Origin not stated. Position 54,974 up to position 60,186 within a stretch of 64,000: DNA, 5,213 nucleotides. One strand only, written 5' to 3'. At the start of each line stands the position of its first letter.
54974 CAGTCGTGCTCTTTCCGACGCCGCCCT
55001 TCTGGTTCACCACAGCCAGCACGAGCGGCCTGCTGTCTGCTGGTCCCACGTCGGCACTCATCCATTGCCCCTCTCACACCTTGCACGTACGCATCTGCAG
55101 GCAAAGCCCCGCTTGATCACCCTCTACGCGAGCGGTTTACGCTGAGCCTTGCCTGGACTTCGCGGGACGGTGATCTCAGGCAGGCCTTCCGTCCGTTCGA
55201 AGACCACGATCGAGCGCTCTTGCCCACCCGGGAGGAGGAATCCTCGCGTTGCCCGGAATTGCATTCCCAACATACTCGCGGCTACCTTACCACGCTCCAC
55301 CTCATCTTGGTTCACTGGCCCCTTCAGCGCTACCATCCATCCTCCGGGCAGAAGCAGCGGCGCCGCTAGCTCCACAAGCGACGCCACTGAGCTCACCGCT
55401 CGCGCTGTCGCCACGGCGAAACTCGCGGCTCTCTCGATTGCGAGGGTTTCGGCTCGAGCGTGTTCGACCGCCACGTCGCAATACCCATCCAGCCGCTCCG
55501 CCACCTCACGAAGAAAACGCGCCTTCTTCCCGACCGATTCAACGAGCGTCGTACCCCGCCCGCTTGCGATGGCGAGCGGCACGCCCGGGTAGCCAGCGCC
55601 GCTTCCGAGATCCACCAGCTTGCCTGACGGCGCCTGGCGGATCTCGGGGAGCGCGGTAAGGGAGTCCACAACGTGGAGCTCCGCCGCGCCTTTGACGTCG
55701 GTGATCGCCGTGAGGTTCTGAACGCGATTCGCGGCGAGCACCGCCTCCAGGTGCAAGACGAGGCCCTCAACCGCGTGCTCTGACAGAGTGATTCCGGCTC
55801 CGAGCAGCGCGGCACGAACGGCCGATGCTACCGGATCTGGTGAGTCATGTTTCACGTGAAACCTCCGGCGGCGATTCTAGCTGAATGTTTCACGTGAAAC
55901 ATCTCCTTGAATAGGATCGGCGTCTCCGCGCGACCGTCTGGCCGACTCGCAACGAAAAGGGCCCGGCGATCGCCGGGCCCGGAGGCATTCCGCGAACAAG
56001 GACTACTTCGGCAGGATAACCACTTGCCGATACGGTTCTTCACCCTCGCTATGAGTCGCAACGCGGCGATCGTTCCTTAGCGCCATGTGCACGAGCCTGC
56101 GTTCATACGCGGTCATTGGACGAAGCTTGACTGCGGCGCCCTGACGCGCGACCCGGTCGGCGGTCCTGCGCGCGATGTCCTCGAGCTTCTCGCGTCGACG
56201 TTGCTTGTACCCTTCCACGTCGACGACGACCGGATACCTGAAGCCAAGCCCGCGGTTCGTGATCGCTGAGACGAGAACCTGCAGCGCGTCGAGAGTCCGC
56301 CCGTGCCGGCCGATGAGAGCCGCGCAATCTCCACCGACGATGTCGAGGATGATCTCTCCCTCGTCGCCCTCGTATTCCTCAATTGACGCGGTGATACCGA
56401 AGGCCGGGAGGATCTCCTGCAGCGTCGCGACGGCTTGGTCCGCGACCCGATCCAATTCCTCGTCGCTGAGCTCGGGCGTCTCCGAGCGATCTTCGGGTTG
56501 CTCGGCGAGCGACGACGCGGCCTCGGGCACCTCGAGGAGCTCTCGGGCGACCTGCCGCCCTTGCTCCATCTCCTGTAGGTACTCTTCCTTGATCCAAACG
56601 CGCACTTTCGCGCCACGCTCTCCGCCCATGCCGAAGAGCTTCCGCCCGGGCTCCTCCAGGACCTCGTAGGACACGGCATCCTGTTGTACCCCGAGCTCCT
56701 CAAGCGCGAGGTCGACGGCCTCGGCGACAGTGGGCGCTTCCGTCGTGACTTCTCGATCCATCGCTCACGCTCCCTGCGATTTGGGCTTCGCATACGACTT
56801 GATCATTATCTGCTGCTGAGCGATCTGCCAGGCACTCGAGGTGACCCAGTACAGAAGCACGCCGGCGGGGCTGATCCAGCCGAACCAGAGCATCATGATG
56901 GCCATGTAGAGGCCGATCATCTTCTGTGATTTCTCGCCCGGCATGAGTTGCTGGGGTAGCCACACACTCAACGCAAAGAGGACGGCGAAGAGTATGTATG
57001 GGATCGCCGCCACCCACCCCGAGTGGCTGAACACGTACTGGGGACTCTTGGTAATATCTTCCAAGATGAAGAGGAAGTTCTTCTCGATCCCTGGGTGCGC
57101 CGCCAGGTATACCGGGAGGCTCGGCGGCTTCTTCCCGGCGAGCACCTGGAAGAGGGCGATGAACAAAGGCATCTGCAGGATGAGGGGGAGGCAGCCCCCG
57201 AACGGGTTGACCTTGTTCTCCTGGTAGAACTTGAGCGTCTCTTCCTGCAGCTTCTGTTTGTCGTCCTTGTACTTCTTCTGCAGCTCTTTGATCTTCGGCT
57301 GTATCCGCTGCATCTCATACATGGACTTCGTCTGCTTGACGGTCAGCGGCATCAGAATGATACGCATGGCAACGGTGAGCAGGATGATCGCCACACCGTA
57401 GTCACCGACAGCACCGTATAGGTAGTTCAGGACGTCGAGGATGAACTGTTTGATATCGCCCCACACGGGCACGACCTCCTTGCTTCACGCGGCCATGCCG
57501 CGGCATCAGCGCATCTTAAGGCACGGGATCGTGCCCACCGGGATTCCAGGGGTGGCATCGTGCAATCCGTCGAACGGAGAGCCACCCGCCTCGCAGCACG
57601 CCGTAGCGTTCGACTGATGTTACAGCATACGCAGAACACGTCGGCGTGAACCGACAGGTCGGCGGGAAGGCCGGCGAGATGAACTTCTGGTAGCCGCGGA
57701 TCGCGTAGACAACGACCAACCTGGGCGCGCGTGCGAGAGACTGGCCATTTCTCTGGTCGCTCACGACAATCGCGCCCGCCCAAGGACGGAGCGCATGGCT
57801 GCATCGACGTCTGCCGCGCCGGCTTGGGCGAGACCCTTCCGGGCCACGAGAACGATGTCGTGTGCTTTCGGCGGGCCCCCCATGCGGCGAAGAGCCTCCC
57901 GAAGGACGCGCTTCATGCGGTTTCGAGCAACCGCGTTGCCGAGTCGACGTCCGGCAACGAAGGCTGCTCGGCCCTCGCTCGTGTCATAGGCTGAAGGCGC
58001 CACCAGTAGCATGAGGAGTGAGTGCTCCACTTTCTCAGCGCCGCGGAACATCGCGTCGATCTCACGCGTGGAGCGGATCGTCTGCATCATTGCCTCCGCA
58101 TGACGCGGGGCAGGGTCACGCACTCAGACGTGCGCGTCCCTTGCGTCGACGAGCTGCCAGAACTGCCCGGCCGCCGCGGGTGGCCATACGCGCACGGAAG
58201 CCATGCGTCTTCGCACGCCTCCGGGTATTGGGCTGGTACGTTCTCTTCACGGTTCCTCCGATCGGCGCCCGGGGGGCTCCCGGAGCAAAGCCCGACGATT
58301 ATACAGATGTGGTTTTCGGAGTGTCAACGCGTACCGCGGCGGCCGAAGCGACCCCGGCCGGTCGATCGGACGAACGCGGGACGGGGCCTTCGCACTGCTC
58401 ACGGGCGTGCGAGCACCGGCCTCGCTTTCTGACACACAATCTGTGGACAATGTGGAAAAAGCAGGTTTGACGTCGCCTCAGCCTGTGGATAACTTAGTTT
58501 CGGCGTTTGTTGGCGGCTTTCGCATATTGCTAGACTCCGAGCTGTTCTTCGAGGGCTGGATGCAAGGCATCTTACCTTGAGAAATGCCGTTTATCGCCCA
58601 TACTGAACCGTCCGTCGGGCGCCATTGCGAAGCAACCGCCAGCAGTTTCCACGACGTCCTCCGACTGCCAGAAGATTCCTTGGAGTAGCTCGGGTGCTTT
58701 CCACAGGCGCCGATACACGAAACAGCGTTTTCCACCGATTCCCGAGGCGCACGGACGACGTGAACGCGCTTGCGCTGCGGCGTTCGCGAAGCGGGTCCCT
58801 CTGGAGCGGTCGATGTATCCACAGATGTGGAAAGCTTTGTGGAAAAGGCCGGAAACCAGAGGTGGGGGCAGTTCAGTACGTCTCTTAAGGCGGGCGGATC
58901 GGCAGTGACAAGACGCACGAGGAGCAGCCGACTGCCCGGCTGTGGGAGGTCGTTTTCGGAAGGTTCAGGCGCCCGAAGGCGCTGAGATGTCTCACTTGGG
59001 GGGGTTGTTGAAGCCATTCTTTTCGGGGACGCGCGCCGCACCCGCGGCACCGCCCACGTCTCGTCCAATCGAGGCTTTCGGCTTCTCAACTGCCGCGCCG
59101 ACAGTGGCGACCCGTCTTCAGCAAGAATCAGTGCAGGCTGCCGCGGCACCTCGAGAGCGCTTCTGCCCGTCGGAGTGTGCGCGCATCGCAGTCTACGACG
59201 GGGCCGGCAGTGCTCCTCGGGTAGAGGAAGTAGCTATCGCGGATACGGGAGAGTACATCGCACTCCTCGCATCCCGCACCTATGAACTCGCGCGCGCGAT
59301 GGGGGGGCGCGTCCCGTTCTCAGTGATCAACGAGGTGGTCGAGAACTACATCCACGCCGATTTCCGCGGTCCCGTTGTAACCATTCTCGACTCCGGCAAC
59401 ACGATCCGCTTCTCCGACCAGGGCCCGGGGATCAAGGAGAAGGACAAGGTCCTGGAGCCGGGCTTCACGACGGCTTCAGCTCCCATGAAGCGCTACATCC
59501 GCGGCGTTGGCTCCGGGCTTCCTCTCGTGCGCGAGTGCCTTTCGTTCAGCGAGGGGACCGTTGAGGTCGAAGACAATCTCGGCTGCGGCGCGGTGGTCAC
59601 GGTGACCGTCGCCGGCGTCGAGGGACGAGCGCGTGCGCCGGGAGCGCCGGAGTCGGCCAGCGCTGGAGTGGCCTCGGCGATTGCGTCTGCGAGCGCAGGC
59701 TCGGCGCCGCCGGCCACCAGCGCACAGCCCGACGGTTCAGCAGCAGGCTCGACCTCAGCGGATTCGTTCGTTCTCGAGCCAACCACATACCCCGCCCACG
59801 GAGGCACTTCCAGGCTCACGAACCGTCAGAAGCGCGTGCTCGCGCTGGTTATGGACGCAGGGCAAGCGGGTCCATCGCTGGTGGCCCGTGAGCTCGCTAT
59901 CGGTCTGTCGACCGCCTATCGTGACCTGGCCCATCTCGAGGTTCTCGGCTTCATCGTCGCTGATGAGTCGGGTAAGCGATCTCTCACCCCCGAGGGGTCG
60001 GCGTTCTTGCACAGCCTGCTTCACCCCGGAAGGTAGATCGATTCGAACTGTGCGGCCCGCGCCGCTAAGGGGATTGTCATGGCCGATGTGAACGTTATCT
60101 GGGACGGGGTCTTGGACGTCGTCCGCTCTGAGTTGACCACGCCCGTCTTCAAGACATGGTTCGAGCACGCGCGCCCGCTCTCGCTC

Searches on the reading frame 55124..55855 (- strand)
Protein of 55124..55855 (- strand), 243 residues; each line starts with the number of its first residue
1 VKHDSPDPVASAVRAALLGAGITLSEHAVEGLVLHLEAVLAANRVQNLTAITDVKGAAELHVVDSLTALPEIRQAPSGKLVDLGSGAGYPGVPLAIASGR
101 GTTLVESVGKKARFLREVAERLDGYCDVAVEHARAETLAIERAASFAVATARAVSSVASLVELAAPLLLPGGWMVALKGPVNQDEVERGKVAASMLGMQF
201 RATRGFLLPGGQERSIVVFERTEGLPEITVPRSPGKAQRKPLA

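Call 55: search_protein_families(library=pfam, proteins=[window:55124-55855:-], max_evalue=0.0001)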
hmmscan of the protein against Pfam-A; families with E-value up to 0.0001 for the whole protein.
window:55124-55855:- (243 aa): 1 family
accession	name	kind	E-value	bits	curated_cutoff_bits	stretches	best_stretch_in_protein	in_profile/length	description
PF02527.21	GidB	-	3.9e-35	121.3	27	1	32-200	5-170/184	rRNA small subunit methyltransferase G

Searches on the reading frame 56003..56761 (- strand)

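Call 55: search_protein_families(library=pfam, proteins=[window:56003-56761:-], max_evalue=0.0001)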
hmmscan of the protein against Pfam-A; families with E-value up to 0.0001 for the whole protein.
window:56003-56761:- (252 aa): 3 families
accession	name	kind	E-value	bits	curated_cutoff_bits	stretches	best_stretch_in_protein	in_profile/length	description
PF01424.28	R3H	-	3.1e-19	69.2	26.8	1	191-250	1-59/60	R3H domain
PF14804.11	Jag_N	-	6.9e-15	55.6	25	1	8-56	2-49/50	Jag N-terminus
PF13083.13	KH_KhpA-B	-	3.2e-12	46.6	32.1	1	126-179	19-72/73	KhpA/KhpB, KH domain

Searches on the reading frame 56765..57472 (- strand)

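Call 55: search_protein_families(library=pfam, proteins=[window:56765-57472:-], max_evalue=0.0001)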
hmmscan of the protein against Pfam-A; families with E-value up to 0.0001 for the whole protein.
window:56765-57472:- (235 aa): 1 family
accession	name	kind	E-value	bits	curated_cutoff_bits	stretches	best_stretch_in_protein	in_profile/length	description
PF02096.25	60KD_IMP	-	2.1e-54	184.3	35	1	25-224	1-162/163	60Kd inner membrane protein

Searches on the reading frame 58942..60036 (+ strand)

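Call 22: search_protein_families(library=pfam, proteins=[window:58942-60036:+], max_evalue=0.0001)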
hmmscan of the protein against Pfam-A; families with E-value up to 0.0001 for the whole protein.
window:58942-60036:+ (364 aa): 1 family
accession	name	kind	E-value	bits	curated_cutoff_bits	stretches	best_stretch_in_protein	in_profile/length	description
PF02518.31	HATPase_c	-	1.6e-09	38.6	26.4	1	127-223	8-107/111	Histidine kinase-, DNA gyrase B-, and HSP90-like ATPase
